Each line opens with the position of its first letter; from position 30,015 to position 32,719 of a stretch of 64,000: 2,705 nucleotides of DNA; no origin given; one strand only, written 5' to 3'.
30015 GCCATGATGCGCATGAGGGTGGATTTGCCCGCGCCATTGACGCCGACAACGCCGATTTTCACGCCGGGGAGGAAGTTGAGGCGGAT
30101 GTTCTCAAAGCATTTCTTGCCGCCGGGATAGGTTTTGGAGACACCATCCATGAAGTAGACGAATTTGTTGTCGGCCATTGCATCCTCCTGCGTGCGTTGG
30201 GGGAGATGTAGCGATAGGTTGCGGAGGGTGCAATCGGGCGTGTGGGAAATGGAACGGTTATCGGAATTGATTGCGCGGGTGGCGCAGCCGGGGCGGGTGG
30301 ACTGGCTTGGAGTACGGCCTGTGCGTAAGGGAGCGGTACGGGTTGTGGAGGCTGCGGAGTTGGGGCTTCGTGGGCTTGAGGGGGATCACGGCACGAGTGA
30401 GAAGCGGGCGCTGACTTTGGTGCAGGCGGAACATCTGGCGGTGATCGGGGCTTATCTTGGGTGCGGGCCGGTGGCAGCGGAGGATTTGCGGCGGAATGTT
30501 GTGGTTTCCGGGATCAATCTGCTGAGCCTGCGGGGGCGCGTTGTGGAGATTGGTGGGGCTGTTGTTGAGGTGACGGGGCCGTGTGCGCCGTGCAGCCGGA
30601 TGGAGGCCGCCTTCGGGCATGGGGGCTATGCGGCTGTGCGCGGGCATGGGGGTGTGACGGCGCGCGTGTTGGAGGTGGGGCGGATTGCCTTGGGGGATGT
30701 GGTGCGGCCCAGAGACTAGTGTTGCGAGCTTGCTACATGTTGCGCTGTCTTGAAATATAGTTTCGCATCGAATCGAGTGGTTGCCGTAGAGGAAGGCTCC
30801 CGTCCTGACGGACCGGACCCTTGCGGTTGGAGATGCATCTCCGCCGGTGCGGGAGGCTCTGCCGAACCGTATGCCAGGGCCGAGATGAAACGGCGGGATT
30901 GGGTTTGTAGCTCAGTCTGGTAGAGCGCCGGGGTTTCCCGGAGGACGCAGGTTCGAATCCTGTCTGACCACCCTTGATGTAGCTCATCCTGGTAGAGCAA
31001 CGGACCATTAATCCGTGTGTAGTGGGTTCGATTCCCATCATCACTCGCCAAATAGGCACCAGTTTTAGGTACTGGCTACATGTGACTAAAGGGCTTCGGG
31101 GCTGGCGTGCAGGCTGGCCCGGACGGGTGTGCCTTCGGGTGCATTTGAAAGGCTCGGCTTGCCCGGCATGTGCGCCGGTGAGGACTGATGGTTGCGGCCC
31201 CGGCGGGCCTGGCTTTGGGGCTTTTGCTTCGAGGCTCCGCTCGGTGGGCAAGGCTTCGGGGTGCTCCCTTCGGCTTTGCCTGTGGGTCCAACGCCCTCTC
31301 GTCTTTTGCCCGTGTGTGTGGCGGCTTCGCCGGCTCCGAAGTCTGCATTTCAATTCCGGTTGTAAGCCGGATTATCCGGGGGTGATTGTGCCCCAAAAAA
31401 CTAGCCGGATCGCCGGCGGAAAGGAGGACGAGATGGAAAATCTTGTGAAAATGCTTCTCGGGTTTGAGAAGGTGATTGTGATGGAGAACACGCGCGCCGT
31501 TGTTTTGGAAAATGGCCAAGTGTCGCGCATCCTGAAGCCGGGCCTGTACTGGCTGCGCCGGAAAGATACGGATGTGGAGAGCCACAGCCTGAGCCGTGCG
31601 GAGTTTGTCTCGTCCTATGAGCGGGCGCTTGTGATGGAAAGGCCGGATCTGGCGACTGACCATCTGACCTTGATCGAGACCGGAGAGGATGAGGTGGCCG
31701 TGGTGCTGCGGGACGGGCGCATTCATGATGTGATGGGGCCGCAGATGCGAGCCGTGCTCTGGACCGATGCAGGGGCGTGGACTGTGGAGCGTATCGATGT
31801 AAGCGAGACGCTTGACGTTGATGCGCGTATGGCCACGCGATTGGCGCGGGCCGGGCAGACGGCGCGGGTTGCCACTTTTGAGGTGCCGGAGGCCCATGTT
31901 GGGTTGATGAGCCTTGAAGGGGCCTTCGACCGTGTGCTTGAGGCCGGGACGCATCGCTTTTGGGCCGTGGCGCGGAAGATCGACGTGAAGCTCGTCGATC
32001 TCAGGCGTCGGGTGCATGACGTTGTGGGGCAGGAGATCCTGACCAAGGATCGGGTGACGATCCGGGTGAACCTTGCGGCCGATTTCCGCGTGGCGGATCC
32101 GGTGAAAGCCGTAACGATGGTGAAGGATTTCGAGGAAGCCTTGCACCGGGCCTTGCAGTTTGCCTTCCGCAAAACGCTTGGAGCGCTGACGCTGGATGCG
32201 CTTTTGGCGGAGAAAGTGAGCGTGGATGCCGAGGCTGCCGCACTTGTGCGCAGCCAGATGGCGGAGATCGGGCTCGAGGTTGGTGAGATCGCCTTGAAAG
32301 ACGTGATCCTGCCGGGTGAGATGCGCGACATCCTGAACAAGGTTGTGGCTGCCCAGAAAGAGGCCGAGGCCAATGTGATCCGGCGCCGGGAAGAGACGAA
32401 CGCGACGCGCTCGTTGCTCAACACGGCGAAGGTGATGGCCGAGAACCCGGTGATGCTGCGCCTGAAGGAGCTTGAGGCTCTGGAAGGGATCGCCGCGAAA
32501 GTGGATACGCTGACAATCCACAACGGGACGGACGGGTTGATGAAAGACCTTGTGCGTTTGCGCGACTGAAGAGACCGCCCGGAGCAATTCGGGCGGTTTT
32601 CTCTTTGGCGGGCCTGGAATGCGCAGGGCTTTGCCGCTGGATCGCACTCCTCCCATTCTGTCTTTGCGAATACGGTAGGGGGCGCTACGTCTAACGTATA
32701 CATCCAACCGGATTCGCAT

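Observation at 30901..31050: Tandem pair of tRNA-like elements that do not fold canonically by hand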

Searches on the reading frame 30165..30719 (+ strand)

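Call 11: search_protein_families(library=pfam, proteins=[window:30165-30719:+])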
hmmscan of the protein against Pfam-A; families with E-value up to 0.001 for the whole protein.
window:30165-30719:+ (184 aa): 1 family
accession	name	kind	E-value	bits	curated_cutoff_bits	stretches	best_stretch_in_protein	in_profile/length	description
PF03473.23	MOSC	-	5.1e-15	56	22.7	1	74-181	3-120/120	MOSC domain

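Call 22: search_protein_families(library=padloc, proteins=[window:30249-30716:+], max_evalue=0.01)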
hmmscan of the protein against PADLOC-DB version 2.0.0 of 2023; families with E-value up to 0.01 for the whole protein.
window:30249-30716:+ (156 aa): 0 families

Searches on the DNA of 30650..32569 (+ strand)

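Call 23: search_rna_families(source=window, start=30650, end=31500, threshold=evalue, max_evalue=10)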
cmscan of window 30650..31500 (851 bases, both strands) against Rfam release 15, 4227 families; matches with E-value up to 10: 6.
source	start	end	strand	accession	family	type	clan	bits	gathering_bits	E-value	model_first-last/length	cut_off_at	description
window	30975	31043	+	RF00005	tRNA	Gene; tRNA;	CL00001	46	29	1.7e-08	3-68/71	no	tRNA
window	30901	30971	+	RF00005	tRNA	Gene; tRNA;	CL00001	45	29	3.1e-08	1-71/71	no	tRNA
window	30939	31005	+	RF02553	YrlA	Gene; sRNA;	-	27.3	69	0.0015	23-88/114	no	Y RNA-like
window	31102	31178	+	RF00983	mir-662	Gene; miRNA;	-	18.1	88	2.6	1-82/82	no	mir-662 microRNA precursor family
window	31099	31180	+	RF00945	mir-1226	Gene; miRNA;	-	15.9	95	7.5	1-75/75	no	mir-1226 microRNA precursor family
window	30841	30930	+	RF02553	YrlA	Gene; sRNA;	-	15.1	69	5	23-85/114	no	Y RNA-like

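Call 24: search_rna_families(source=L063, start=5200, end=6050, threshold=evalue, max_evalue=10)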
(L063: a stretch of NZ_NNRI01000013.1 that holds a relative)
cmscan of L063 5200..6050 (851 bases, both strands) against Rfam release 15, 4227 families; matches with E-value up to 10: 7.
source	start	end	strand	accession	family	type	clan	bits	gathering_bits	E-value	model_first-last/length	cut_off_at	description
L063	5468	5538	+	RF00005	tRNA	Gene; tRNA;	CL00001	65.4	29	7.6e-14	1-71/71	no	tRNA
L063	5539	5612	+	RF00005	tRNA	Gene; tRNA;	CL00001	57.2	29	1.3e-11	1-71/71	no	tRNA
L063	5507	5567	+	RF02553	YrlA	Gene; sRNA;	-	34.6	69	1.2e-05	24-84/114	no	Y RNA-like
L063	5468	5539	-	RF04354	Plastid-ycf2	Cis-reg;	-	33.7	65.7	4.6e-05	1-75/75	no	Plastid-ycf2 5UTR RNA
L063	5726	5859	-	RF04203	MIR1144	Gene; miRNA;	-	17.4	90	1.8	1-197/197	no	MIR1144 microRNA precursor family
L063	5579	5612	-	RF04351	Plastid-psbl-rps4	Cis-reg;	-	16.9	68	1.4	1-53/53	no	Plastid-psbl-rps4 3UTR RNA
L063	5410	5432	-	RF01356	CRISPR-DR28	Gene; CRISPR;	-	16.1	35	8.6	1-24/24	no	CRISPR RNA direct repeat element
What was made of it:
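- On YrlA (RF02553): 27.3 bits in the window and 34.6 bits in L063, against a cut-off of 69 (calls 23, 24).
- On Known riboswitch or leader families (Rfam 15): cmscan at E <= 10 over window 30650-31500 and L063 5200-6050 returns only tRNA hits, the YrlA echo and noise (calls 23, 24).
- Closest known: YrlA / bacterial Y RNA-like RNAs. Different: Only sub-threshold hits here (27-35 bits against a cut-off of 69), and these merely span E1's T-arm and E2's D-arm (calls 23, 24).
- No known riboswitch or leader family matches, even at E <= 10 (calls 23, 24).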

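Call 86: search_dna_similar(query=window:30790-32569:+, collection=plasmids, mode=distant, max_rows=15)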
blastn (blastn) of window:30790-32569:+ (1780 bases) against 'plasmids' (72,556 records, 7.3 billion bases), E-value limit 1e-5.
Records with a match: 8; places in all: 8; records where one place covers at least 80% of the query: 0.
Best place of each record, by identity: 80-90% 1; 60-80% 7.
By first word of the organism name: Burkholderia 4; Escherichia 2; Rossellomorea 1; Arthrobacter 1.
By predicted mobility (MOB-suite, as given by PLSDB): non-mobilizable 8.
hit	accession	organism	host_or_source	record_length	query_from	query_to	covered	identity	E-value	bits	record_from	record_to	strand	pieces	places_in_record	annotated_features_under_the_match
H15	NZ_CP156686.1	Burkholderia stagnalis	Bacterial cells,soils collected in ...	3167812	1520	1704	10%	72.0%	3e-16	95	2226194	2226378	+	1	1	none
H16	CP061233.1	Escherichia coli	Sheep,cell culture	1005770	1506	1695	11%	68.4%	1e-8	71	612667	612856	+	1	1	slipin family protein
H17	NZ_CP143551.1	Burkholderia multivorans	Homo sapiens,bronchoalveolar lavage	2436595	1520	1686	9%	72.5%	3e-16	95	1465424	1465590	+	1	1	none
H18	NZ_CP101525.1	Burkholderia arboris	mixed culture,soil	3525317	1520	1686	9%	70.7%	7e-12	82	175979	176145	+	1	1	none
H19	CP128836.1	Rossellomorea sp. AcN35-11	-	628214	118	265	8%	71.4%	1e-7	66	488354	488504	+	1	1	none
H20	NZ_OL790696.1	Escherichia coli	-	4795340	1578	1695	7%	72.9%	1e-8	70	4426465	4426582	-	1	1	none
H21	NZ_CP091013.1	Burkholderia cenocepacia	-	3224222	1578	1686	6%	75.2%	3e-10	76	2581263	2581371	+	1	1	none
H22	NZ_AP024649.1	Arthrobacter sp. StoSoilB13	-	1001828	191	248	3%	84.5%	6e-6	62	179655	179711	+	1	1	none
